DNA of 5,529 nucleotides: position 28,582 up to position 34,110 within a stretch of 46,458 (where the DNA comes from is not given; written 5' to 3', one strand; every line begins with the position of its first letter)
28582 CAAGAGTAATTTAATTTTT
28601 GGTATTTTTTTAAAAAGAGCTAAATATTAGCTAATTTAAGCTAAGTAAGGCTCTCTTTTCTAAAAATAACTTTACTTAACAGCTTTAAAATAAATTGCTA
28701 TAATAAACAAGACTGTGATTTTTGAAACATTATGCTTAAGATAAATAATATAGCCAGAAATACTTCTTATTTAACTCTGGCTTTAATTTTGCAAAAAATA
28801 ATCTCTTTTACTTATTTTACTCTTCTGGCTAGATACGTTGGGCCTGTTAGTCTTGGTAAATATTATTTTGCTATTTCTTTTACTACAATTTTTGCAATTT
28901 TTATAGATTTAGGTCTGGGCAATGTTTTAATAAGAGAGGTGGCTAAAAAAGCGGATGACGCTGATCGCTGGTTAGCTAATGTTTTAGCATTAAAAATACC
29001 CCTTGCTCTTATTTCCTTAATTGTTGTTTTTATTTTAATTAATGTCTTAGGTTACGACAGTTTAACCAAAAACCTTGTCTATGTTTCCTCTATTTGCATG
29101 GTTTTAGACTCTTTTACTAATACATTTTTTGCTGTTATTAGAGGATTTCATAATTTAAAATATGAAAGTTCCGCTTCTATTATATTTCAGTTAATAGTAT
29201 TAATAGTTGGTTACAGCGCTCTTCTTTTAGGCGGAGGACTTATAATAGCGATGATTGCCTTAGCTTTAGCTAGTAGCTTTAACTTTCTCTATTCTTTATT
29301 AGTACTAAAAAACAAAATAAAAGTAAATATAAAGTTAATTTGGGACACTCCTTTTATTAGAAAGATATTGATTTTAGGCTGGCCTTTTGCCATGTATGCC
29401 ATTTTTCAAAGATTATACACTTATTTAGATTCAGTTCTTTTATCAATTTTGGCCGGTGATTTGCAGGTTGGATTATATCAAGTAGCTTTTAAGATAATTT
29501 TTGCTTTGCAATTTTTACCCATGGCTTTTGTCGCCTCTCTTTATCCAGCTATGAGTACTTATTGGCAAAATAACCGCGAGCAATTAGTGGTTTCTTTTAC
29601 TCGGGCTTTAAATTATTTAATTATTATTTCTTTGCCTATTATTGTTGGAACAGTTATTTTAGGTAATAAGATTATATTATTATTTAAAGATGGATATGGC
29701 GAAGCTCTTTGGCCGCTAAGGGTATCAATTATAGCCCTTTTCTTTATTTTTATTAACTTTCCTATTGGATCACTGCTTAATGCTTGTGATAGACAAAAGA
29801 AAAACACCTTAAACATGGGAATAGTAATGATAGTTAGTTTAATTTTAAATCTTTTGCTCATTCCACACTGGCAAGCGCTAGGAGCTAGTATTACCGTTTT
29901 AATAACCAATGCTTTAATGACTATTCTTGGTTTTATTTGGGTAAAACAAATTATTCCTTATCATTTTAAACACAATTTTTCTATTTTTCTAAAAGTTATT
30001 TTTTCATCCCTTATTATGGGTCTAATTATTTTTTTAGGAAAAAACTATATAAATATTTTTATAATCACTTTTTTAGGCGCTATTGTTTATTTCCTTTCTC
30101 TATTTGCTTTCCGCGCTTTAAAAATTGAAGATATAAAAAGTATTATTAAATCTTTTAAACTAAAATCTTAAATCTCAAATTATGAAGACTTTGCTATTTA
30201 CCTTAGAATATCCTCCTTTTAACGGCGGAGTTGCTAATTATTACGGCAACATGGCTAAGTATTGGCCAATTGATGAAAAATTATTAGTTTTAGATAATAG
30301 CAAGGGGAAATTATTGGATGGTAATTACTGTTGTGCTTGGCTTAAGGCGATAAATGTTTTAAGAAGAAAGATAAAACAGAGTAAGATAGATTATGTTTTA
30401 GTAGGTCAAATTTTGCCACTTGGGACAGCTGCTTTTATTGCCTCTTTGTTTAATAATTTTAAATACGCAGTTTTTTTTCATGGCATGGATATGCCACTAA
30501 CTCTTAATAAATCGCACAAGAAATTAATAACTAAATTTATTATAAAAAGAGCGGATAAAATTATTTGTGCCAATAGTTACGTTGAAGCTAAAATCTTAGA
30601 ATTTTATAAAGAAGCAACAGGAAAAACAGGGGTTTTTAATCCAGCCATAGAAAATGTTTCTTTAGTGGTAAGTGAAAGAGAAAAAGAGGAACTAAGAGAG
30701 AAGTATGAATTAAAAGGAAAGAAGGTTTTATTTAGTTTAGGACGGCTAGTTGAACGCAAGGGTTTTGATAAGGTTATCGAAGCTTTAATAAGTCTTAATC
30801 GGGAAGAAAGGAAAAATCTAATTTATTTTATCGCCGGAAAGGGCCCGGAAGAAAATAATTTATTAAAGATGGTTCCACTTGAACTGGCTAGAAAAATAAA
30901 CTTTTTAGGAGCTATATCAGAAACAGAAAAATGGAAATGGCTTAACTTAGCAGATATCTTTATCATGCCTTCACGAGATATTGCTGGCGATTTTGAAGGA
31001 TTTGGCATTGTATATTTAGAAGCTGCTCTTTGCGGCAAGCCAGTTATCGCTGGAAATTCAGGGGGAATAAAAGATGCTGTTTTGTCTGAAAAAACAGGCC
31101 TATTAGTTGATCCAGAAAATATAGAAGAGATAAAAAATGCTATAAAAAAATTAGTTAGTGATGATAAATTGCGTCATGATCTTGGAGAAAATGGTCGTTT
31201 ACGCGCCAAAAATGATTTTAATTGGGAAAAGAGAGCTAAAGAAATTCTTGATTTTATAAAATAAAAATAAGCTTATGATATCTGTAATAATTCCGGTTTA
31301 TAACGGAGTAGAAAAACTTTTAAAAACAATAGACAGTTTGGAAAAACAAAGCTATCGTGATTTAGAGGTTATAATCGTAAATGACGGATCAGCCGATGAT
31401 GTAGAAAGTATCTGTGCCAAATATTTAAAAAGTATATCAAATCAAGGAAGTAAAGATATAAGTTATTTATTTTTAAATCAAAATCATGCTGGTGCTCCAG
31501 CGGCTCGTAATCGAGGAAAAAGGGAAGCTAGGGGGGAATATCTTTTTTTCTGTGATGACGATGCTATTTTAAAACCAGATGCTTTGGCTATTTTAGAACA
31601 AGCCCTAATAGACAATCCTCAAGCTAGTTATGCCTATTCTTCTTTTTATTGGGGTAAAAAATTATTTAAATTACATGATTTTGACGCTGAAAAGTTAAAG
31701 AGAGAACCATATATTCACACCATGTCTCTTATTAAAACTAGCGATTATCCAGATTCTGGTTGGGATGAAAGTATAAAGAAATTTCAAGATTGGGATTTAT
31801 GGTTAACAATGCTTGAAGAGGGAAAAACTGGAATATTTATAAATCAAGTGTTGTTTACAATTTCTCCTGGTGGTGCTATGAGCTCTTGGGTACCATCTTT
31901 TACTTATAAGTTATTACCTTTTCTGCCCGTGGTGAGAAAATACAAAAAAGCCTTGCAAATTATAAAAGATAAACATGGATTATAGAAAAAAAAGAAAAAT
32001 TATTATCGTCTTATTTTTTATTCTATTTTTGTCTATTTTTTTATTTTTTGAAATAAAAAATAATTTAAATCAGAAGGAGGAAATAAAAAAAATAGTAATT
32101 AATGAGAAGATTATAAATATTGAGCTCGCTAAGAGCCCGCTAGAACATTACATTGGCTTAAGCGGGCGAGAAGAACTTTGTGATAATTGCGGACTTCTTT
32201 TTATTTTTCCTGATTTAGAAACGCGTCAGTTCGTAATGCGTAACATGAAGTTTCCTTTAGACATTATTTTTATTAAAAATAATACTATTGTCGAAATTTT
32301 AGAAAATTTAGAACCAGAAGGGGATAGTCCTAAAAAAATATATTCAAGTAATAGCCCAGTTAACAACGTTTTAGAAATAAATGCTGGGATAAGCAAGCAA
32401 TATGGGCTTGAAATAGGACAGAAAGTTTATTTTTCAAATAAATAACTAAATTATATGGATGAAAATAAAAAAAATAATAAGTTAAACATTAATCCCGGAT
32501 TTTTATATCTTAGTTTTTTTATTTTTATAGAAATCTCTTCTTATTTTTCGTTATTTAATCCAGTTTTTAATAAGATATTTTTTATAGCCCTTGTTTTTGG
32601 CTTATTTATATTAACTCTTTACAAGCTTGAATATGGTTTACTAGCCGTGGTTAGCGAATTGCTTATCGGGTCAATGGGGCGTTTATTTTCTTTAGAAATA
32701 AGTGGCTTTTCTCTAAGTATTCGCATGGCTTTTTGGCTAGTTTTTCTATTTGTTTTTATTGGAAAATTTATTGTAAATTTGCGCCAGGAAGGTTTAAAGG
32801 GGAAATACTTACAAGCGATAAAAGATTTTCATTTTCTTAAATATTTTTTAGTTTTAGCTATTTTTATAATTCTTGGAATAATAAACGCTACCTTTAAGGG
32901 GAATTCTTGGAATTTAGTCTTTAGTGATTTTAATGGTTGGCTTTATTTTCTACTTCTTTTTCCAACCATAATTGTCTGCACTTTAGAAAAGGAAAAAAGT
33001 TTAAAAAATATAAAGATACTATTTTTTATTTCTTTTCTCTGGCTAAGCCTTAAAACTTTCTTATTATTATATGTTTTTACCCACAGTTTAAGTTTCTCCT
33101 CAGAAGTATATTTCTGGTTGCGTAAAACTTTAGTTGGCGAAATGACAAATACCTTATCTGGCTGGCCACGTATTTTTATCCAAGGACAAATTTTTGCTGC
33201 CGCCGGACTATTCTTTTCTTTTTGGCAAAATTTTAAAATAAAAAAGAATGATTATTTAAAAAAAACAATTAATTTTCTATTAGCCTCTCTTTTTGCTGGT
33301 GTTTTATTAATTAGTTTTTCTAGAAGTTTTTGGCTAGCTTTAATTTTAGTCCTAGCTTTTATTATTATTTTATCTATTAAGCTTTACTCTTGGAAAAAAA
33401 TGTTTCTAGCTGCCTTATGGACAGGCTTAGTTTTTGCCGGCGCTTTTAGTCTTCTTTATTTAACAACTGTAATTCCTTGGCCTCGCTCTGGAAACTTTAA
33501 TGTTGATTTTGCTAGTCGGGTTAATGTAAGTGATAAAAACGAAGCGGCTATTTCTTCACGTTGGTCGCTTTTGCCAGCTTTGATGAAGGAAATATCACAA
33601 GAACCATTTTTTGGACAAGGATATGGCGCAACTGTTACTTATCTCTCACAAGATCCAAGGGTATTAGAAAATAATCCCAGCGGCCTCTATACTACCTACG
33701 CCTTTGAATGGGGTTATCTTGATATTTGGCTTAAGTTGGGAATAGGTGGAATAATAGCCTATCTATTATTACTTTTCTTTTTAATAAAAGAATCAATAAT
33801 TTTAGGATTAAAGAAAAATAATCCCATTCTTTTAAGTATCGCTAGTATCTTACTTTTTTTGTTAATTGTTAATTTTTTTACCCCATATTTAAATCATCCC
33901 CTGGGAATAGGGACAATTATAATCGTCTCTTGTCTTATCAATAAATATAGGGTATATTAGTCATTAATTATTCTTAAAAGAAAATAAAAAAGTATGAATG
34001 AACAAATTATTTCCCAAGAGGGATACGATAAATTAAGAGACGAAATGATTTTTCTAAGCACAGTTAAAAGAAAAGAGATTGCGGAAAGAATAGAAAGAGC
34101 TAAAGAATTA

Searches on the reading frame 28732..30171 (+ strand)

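Call 86: search_protein_families(library=pfam, proteins=[window:28732-30171:+], max_evalue=0.0001)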
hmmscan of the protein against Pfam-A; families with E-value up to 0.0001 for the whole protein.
window:28732-30171:+ (479 aa): 3 families
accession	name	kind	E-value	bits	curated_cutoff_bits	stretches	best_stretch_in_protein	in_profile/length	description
PF01943.22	Polysacc_synt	-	1.4e-35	123.5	28.2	1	8-278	2-274/274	Polysaccharide biosynthesis protein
PF13440.11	Polysacc_synt_3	-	3.1e-18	66.5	23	1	31-317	1-282/293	Polysaccharide biosynthesis protein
PF01554.23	MatE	-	3e-08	33.9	24.9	1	218-375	1-157/161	MatE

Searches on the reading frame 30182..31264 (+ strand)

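Call 86: search_protein_families(library=pfam, proteins=[window:30182-31264:+], max_evalue=0.0001)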
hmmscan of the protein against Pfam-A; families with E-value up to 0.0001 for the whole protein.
window:30182-31264:+ (360 aa): 6 families
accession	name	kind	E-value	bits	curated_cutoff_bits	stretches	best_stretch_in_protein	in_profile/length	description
PF00534.26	Glycos_transf_1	-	4.7e-44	150.4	26.4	1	168-340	2-171/172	Glycosyl transferases group 1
PF13692.12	Glyco_trans_1_4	-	1.1e-29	104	27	1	181-327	2-142/142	Glycosyl transferases group 1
PF13439.12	Glyco_transf_4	-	3.2e-09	37.5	28.5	1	54-143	58-153/170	Glycosyltransferase Family 4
PF13524.12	Glyco_trans_1_2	-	4.1e-09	37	25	1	238-357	28-144/144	Glycosyl transferase-like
PF20706.3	GT4-conflict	-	5.1e-07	29.4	26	1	153-309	171-324/385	Family 4 Glycosyltransferase in conflict systems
PF13477.12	Glyco_trans_4_2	-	7.9e-06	26.5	23.4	1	52-131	59-139/139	Glycosyl transferase 4-like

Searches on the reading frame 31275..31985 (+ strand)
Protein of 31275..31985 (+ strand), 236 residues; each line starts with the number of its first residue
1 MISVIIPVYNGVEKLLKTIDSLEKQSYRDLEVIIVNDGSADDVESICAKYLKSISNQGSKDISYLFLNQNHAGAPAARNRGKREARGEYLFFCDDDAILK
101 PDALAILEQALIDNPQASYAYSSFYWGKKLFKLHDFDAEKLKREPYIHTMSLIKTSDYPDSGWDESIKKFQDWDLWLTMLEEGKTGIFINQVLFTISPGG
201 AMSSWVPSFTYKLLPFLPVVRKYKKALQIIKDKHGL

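Call 86: search_protein_families(library=pfam, proteins=[window:31275-31985:+], max_evalue=0.0001)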
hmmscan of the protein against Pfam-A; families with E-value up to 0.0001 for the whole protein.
window:31275-31985:+ (236 aa): 3 families
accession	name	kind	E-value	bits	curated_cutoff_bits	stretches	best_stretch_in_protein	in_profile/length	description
PF00535.33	Glycos_transf_2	-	6.9e-30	104.6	23.3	1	3-133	1-127/168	Glycosyl transferase family 2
PF10111.15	Glyco_tranf_2_2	-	4.8e-16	59.5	27.3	1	3-128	1-128/276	Glycosyltransferase like family 2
PF13641.12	Glyco_tranf_2_3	-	1.3e-09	38.8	27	1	2-115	3-114/230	Glycosyltransferase like family 2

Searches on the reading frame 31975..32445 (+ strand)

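Call 86: search_protein_families(library=pfam, proteins=[window:31975-32445:+], max_evalue=0.0001)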
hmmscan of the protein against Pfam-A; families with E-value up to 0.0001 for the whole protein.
window:31975-32445:+ (156 aa): 1 family
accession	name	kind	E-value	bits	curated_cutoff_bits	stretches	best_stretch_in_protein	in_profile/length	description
PF02643.20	DUF192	-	3e-26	91.8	27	1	47-152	1-95/96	Uncharacterized ACR, COG1430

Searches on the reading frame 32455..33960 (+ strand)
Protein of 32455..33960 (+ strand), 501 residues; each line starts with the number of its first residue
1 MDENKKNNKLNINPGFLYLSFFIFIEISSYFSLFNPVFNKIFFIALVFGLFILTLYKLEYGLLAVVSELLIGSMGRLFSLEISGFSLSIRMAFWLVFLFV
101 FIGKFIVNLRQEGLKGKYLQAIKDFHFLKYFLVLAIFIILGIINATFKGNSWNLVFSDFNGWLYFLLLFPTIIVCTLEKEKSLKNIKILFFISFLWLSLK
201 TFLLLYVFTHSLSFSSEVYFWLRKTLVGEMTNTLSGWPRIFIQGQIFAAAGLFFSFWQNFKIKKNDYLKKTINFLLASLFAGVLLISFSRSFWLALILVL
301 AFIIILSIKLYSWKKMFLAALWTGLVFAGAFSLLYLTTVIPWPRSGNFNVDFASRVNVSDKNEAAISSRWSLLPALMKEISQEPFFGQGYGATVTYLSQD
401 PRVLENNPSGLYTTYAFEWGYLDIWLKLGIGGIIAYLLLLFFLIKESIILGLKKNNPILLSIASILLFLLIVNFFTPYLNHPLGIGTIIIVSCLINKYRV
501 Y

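Call 86: search_protein_families(library=pfam, proteins=[window:32455-33960:+], max_evalue=0.0001)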
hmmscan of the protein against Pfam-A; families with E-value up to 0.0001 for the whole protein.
window:32455-33960:+ (501 aa): 1 family
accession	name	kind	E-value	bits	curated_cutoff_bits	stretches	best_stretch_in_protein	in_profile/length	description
PF04932.20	Wzy_C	-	4.3e-10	40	31.7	1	276-437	2-149/149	O-Antigen ligase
